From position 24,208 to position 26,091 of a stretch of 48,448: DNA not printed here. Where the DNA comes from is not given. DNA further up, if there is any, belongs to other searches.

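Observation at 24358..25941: Second pilin-lectin paralog carries EPN where the other carries QPD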

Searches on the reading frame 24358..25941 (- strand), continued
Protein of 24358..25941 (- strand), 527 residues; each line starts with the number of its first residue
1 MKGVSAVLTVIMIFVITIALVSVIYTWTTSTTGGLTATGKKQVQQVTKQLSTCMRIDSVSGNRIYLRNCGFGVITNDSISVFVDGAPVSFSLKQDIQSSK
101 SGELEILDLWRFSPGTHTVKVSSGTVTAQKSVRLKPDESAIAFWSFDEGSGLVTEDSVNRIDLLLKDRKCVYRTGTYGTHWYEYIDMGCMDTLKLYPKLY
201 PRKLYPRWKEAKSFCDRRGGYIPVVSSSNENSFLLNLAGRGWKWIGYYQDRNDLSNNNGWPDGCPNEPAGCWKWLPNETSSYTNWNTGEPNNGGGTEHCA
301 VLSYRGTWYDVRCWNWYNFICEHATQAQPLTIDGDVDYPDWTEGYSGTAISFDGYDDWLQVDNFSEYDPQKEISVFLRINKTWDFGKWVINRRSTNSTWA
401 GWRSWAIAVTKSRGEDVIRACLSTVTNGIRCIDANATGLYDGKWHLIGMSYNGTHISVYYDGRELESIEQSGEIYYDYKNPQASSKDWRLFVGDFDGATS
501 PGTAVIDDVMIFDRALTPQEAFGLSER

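Call 72: search_protein_families(library=ncbifam, proteins=[window:24358-25941:-], max_evalue=0.01)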
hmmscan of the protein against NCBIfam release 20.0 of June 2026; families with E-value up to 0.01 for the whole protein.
window:24358-25941:- (527 aa): 2 families
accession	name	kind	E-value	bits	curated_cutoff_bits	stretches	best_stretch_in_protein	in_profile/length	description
NF046073.1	UpsA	equivalog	1.6e-06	28.3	130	1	1-86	1-82/136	pilin subunit UpsA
NF052590.1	ArlF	equivalog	0.0072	16.5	110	0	4-92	3-97/137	archaellum stator protein ArlF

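Call 87: search_protein_families(library=pfam, proteins=[P0004, P0008, P0014, P0013, P0011, P0182, P0054, P0042], max_evalue=0.001)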
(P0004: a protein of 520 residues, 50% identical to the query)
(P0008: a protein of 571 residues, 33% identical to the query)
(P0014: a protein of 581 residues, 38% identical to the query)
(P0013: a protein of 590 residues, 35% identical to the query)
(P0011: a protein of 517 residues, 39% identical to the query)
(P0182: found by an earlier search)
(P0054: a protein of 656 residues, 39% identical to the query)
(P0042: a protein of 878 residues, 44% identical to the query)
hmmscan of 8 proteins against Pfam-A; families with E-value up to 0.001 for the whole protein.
P0004 (520 aa): 2 families
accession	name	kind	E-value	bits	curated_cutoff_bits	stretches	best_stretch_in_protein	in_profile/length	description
PF13385.13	Laminin_G_3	-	6e-07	30.2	27.6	1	370-514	13-150/151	Concanavalin A-like lectin/glucanases superfamily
PF07790.16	Pilin_N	-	0.0003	22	25.2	1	4-68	3-68/78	Archaeal Type IV pilin, N-terminal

P0008 (571 aa): 1 family
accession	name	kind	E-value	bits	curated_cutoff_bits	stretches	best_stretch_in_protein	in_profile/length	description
PF13385.13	Laminin_G_3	-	1.1e-26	94.2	27.6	1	409-558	1-151/151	Concanavalin A-like lectin/glucanases superfamily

P0014 (581 aa): 1 family
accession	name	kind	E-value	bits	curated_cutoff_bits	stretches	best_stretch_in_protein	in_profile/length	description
PF13385.13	Laminin_G_3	-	4.9e-37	127.8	27.6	1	405-558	1-151/151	Concanavalin A-like lectin/glucanases superfamily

P0013 (590 aa): 2 families
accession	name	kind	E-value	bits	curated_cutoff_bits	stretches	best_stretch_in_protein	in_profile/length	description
PF13385.13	Laminin_G_3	-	2.9e-25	89.6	27.6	1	402-577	1-151/151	Concanavalin A-like lectin/glucanases superfamily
PF02973.23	Sialidase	-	1.2e-05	25.4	26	1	494-580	102-185/189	Sialidase, N-terminal domain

P0011 (517 aa): 2 families
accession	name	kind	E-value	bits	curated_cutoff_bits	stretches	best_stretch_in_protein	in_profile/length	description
PF13385.13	Laminin_G_3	-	3.1e-29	102.5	27.6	1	361-507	1-149/151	Concanavalin A-like lectin/glucanases superfamily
PF02973.23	Sialidase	-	0.00016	21.7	26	1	454-511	120-184/189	Sialidase, N-terminal domain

P0182 (539 aa): 2 families
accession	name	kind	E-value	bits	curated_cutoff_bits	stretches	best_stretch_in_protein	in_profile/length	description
PF00059.27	Lectin_C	-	2e-16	61.1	22.6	1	210-327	3-106/107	Lectin C-type domain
PF13385.13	Laminin_G_3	-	4.8e-11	43.5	27.6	1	358-533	1-150/151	Concanavalin A-like lectin/glucanases superfamily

P0054 (656 aa): 2 families
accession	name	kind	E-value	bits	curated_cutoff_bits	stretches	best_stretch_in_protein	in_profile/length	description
PF13385.13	Laminin_G_3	-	8.2e-16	58.9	27.6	1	298-461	1-150/151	Concanavalin A-like lectin/glucanases superfamily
PF00059.27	Lectin_C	-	9.6e-13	49.2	22.6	1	157-269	4-106/107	Lectin C-type domain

P0042 (878 aa): 3 families
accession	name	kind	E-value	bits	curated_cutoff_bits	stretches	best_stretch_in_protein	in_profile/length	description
PF10102.14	DUF2341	-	5.8e-51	171.3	23.4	2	102-190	1-82/84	Domain of unknown function (DUF2341)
PF13385.13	Laminin_G_3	-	2.4e-19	70.4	27.6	1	699-854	2-151/151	Concanavalin A-like lectin/glucanases superfamily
PF00059.27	Lectin_C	-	4.8e-14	53.4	22.6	1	556-669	4-106/107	Lectin C-type domain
